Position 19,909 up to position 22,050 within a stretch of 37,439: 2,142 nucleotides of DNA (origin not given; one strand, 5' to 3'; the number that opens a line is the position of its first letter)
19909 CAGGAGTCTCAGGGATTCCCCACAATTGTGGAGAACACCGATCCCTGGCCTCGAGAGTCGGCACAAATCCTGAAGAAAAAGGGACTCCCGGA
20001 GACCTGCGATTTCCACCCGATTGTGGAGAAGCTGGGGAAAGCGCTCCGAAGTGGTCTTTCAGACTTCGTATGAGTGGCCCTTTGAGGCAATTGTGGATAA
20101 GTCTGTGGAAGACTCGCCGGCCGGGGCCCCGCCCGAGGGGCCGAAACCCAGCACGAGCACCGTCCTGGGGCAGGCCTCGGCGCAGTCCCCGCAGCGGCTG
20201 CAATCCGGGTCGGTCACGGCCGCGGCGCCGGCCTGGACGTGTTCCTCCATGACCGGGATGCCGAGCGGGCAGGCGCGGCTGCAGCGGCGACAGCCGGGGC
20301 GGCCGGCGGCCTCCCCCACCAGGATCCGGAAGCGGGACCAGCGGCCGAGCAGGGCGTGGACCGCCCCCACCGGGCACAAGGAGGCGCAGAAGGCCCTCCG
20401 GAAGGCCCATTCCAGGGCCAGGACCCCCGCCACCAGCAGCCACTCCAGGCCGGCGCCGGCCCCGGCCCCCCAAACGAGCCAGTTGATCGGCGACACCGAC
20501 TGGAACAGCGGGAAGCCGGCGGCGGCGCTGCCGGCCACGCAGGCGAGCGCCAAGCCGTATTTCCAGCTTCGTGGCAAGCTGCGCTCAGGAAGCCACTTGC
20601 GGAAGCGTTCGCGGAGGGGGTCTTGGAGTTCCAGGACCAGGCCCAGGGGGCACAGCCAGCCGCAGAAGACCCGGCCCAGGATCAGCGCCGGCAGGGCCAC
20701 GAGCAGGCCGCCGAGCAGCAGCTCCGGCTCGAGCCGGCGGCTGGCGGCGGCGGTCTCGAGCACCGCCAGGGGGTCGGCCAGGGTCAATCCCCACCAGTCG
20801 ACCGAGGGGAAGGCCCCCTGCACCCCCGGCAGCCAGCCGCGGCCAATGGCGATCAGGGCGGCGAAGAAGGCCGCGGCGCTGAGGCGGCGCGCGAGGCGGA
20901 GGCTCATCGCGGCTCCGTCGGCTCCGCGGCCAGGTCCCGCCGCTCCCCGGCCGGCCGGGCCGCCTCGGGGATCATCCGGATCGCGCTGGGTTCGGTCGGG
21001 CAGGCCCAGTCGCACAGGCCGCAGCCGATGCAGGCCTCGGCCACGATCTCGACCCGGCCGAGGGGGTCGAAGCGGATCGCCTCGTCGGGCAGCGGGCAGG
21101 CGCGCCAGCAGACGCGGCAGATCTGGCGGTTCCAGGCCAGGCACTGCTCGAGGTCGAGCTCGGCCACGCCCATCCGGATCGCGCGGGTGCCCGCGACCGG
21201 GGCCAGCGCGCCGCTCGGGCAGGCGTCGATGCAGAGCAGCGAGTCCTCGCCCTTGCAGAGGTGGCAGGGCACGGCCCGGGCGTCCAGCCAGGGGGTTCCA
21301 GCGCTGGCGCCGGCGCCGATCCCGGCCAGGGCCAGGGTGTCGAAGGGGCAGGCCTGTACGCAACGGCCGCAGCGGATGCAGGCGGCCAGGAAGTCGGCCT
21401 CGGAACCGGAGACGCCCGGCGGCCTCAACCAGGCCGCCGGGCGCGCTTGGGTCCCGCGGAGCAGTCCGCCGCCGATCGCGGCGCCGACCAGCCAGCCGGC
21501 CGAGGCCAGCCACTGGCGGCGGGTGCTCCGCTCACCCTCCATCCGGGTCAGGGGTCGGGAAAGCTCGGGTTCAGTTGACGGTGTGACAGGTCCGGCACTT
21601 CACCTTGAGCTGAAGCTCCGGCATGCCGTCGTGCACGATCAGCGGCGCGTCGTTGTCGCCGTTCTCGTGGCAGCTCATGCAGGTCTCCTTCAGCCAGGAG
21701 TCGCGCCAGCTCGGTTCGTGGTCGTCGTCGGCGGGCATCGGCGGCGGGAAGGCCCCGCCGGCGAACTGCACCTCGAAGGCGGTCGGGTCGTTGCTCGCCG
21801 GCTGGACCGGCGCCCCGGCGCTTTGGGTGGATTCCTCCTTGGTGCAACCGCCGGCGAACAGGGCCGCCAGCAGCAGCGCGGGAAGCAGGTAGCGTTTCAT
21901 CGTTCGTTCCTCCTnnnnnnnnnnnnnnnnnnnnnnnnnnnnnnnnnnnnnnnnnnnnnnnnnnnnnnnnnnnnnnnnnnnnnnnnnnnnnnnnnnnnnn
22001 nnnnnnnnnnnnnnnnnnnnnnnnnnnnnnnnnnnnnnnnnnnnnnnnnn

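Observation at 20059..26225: HAO-family octahaem cytochrome encoded as the first gene of a napD-A-B-G-H nitrate reductase operon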

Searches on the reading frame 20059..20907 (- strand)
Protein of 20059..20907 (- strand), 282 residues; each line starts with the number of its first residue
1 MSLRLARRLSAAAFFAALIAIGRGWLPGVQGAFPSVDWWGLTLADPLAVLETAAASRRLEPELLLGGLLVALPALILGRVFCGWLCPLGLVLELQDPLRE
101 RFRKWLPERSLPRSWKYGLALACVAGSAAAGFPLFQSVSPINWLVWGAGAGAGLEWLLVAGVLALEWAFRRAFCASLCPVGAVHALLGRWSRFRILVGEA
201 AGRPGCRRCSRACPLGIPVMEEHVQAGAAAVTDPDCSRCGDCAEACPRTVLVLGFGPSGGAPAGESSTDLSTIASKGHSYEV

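Call 5: search_protein_families(library=pfam, proteins=[window:20059-20907:-], max_evalue=0.01)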
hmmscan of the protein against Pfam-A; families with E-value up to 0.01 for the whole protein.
window:20059-20907:- (282 aa): 8 families
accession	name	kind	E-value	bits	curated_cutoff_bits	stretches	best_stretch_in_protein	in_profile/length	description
PF12801.12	Fer4_5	-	6.7e-16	58.4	22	2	62-99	4-42/48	4Fe-4S binding domain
PF13187.11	Fer4_9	-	5e-06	26.9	27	1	205-249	4-50/52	4Fe-4S dicluster domain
PF12838.12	Fer4_7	-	5.5e-06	27.2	27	1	205-248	4-50/52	4Fe-4S dicluster domain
PF13237.11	Fer4_10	-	1.2e-05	25.5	25.5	1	205-247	11-53/53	4Fe-4S dicluster domain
PF13484.11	Fer4_16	-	1.3e-05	26.3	30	0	236-253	2-19/66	4Fe-4S double cluster binding domain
PF00037.32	Fer4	-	6.4e-05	23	21.1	0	235-247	7-19/24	4Fe-4S binding domain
PF13183.11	Fer4_8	-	0.0043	18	27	0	235-249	53-67/68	4Fe-4S dicluster domain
PF12837.12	Fer4_6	-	0.0073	16.7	25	0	236-247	9-20/24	4Fe-4S binding domain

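Call 6: search_protein_families(library=ncbifam, proteins=[window:20059-20907:-], max_evalue=0.01)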
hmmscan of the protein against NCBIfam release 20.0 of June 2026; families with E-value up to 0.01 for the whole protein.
window:20059-20907:- (282 aa): 17 families
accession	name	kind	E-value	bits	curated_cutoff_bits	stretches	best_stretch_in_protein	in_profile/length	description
TIGR02163.1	napH_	subfamily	8.5e-41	140.1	213.05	1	29-252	27-252/255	NapH/MauN family ferredoxin-type protein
NF007013.0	PRK09477.1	equivalog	1.1e-40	139.6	234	1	5-252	26-275/286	quinol dehydrogenase ferredoxin subunit NapH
NF043039.1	HgcAB_like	equivalog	2.8e-06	27.2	285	1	83-251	182-349/350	HgcAB-like fusion protein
NF046105.1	TransRegNosR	equivalog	9.2e-06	24.2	1000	1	69-100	487-519/680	transcriptional regulator NosR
NF042909.1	FMH_DH_FwdF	exception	5e-05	22.6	375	1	171-251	230-311/336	tungsten-dependent formylmethanofuran dehydrogenase subunit FwdF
NF007382.0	PRK09898.1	equivalog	0.00011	21.8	213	1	173-251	130-198/208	ferredoxin-like protein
NF040864.1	HgcB_ferredoxin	equivalog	0.00012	21.8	99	1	205-251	18-61/93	mercury methylation ferredoxin HgcB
TIGR00402.1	napF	equivalog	0.00064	19.7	102.2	1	205-251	39-84/149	ferredoxin-type protein NapF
NF005504.0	PRK07118.1-3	equivalog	0.00094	18.6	437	1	203-252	142-189/293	Fe-S cluster domain-containing protein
TIGR02745.1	ccoG_rdxA_fixG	equivalog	0.0015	17.6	316.7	0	68-94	63-89/435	cytochrome c oxidase accessory protein CcoG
NF005505.0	PRK07118.1-4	equivalog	0.0019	17.7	378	1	204-251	219-262/265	Fe-S cluster domain-containing protein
NF045874.1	Vhu_polyferre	exception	0.0025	16.6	600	1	206-249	35-74/381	F420-non-reducing hydrogenase associated-polyferredoxin VhuB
TIGR04105.1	FeFe_hydrog_B1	subfamily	0.0046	15.7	450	1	207-247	119-155/462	monomeric [FeFe] hydrogenase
NF041836.1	rnfB_Methano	equivalog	0.0051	16.3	445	1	205-251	220-262/265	Rnf electron transport complex subunit RnfB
NF005503.0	PRK07118.1-2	equivalog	0.0051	16.1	252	1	207-253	144-186/292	RnfABCDGE type electron transport complex subunit B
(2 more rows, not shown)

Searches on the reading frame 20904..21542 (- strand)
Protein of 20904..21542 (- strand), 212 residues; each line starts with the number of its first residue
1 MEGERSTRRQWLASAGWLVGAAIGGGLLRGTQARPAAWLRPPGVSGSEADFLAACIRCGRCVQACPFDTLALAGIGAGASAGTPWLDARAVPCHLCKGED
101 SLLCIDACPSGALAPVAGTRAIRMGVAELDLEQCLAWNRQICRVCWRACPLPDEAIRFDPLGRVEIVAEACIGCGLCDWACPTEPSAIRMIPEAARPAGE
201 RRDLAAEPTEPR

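Call 5: search_protein_families(library=pfam, proteins=[window:20904-21542:-], max_evalue=0.01)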
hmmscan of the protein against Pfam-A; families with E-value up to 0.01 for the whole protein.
window:20904-21542:- (212 aa): 13 families
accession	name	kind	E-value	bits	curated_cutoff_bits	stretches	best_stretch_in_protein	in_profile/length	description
PF00037.32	Fer4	-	1.3e-13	50.5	21.1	2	54-69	7-22/24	4Fe-4S binding domain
PF12838.12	Fer4_7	-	4e-13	50.1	27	3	55-112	2-52/52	4Fe-4S dicluster domain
PF14697.11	Fer4_21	-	4.4e-12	46.4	35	1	142-190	11-59/59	4Fe-4S dicluster domain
PF13237.11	Fer4_10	-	1.9e-10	40.9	25.5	3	53-109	7-53/53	4Fe-4S dicluster domain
PF12797.12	Fer4_2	-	1e-09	38.1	24.5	2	163-183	2-22/22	4Fe-4S binding domain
PF13187.11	Fer4_9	-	2.7e-09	37.4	27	2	54-112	1-51/52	4Fe-4S dicluster domain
PF12837.12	Fer4_6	-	7.8e-09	35.5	25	2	54-68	8-22/24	4Fe-4S binding domain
PF13484.11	Fer4_16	-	5.1e-07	30.8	30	1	55-70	2-17/66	4Fe-4S double cluster binding domain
PF25160.1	LdpA_Fe-S-bd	-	5.8e-06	26.4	27.6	1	53-70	26-43/49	LdpA Fe-S cluster-binding domain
PF12798.12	Fer4_3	-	8.5e-06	26.7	27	1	55-68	1-14/15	4Fe-4S binding domain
PF12800.12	Fer4_4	-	1.2e-05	25.6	24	1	54-67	3-16/17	4Fe-4S binding domain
PF13534.11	Fer4_17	-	3.6e-05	24.7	22.2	0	167-183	42-58/61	4Fe-4S dicluster domain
PF13183.11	Fer4_8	-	0.00022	22.1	27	0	168-183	2-17/68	4Fe-4S dicluster domain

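Call 6: search_protein_families(library=ncbifam, proteins=[window:20904-21542:-], max_evalue=0.01)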
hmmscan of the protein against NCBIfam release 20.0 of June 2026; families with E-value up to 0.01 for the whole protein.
window:20904-21542:- (212 aa): 61 families (the best 25 are shown)
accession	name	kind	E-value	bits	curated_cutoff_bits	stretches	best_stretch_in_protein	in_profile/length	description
NF007012.0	PRK09476.1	equivalog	6.1e-47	159.9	269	1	5-194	8-209/254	ferredoxin-type protein NapG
TIGR00397.1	mauM_napG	subfamily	6.2e-37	127.2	178.85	1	16-193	12-199/213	MauM/NapG family ferredoxin-type protein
TIGR00402.1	napF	equivalog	1.3e-15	57.6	102.2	1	39-183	22-145/149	ferredoxin-type protein NapF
TIGR02179.1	PorD_KorD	subfamily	6.1e-09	35.9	60.05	1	141-193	29-77/78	2-oxoacid:acceptor oxidoreductase, delta subunit, pyruvate/2-ketoisovalerate family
NF007202.0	PRK09623.1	equivalog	4.4e-08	33.4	166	1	141-192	55-102/105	3-methyl-2-oxobutanoate dehydrogenase subunit delta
NF009408.0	PRK12769.1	equivalog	1.6e-07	29.8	1003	1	54-117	86-146/659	formate-dependent uric acid utilization protein AegA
TIGR01971.1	NuoI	subfamily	3.6e-07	29.8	113.05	1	167-202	40-72/121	NADH-quinone oxidoreductase, chain I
TIGR02951.1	DMSO_dmsB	equivalog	6.4e-07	29.5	214.1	1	144-185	71-111/161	DMSO/selenate family reductase complex B subunit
NF007204.0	PRK09625.1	equivalog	1.3e-06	28.4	125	1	137-197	56-117/133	pyruvate flavodoxin oxidoreductase subunit delta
TIGR01944.1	rnfB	subfamily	1.5e-06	27.9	68.7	1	142-204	118-176/190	RnfABCDGE type electron transport complex subunit B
NF005503.0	PRK07118.1-2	equivalog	1.6e-06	27.6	252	1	53-150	167-259/292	RnfABCDGE type electron transport complex subunit B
NF007658.0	PRK10330.1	equivalog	2.6e-06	27.1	260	1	33-119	63-158/181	electron transport protein HydN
TIGR04105.1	FeFe_hydrog_B1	subfamily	2.8e-06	26.3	450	2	54-69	189-204/462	monomeric [FeFe] hydrogenase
TIGR03048.1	PS_I_psaC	equivalog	4.9e-06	26.7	130.65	1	142-192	13-68/80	photosystem I iron-sulfur center protein PsaC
TIGR02700.1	flavo_MJ0208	hypoth_equivalog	5.8e-06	25.7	251.35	1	140-184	151-192/234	dihydromethanopterin reductase (acceptor)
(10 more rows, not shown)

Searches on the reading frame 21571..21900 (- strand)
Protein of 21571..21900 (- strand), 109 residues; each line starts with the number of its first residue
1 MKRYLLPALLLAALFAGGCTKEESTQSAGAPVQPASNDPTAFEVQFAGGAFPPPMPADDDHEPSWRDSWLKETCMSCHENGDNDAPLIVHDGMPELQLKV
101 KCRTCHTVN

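Call 5: search_protein_families(library=pfam, proteins=[window:21571-21900:-], max_evalue=0.01)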
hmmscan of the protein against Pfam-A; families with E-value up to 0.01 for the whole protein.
window:21571-21900:- (109 aa): 2 families
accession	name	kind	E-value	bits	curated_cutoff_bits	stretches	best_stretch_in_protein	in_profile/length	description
PF14522.11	Cytochrome_C7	-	0.00087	19.5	24.8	1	70-107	40-67/67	Cytochrome c7 and related cytochrome c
PF13435.11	Cytochrome_C554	-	0.0062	17.9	20.8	1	71-107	48-84/84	Cytochrome c554 and c-prime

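Call 6: search_protein_families(library=ncbifam, proteins=[window:21571-21900:-], max_evalue=0.01)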
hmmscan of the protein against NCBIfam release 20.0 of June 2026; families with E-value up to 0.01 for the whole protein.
window:21571-21900:- (109 aa): 1 family
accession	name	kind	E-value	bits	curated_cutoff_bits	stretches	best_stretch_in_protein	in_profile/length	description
TIGR01904.2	GSu_C4xC__C2xCH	domain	0.0096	15.7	27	0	61-85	40-63/73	CxxxxCH/CxxCH domain c-type cytochrome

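Call 8: search_solved_structures(query=window:21571-21900:-, max_evalue=10, show_alignments=2)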
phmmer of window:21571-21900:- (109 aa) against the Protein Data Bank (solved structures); distinct sequences matched with E-value up to 10: 1.
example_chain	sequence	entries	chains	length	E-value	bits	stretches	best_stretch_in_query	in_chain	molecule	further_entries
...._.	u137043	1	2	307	0.32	14.4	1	2-52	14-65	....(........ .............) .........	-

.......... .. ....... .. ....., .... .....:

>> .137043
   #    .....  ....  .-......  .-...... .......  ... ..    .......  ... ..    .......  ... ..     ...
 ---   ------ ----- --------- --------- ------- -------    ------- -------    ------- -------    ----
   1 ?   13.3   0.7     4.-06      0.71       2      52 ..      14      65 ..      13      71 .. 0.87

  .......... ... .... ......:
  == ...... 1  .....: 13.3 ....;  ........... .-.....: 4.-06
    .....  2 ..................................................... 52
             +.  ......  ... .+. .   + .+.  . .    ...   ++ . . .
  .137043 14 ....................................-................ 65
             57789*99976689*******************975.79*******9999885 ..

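Call 43: search_solved_structures(query=A2, max_evalue=10, show_alignments=3)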
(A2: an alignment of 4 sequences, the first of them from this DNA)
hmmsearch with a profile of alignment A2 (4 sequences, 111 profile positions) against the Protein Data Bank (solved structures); distinct sequences matched with E-value up to 10: 4.
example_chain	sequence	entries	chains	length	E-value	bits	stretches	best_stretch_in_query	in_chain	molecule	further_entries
5ze8_A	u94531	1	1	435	0.25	15.1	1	64-107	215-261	cytochrome c552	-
4zhy_B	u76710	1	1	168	1.3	12.7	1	5-44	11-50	YfiB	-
6ikk_A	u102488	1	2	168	1.8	12.3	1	5-44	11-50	YfiB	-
9ze0_A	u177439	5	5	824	1.9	12.2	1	62-99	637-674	RNA-binding protein 5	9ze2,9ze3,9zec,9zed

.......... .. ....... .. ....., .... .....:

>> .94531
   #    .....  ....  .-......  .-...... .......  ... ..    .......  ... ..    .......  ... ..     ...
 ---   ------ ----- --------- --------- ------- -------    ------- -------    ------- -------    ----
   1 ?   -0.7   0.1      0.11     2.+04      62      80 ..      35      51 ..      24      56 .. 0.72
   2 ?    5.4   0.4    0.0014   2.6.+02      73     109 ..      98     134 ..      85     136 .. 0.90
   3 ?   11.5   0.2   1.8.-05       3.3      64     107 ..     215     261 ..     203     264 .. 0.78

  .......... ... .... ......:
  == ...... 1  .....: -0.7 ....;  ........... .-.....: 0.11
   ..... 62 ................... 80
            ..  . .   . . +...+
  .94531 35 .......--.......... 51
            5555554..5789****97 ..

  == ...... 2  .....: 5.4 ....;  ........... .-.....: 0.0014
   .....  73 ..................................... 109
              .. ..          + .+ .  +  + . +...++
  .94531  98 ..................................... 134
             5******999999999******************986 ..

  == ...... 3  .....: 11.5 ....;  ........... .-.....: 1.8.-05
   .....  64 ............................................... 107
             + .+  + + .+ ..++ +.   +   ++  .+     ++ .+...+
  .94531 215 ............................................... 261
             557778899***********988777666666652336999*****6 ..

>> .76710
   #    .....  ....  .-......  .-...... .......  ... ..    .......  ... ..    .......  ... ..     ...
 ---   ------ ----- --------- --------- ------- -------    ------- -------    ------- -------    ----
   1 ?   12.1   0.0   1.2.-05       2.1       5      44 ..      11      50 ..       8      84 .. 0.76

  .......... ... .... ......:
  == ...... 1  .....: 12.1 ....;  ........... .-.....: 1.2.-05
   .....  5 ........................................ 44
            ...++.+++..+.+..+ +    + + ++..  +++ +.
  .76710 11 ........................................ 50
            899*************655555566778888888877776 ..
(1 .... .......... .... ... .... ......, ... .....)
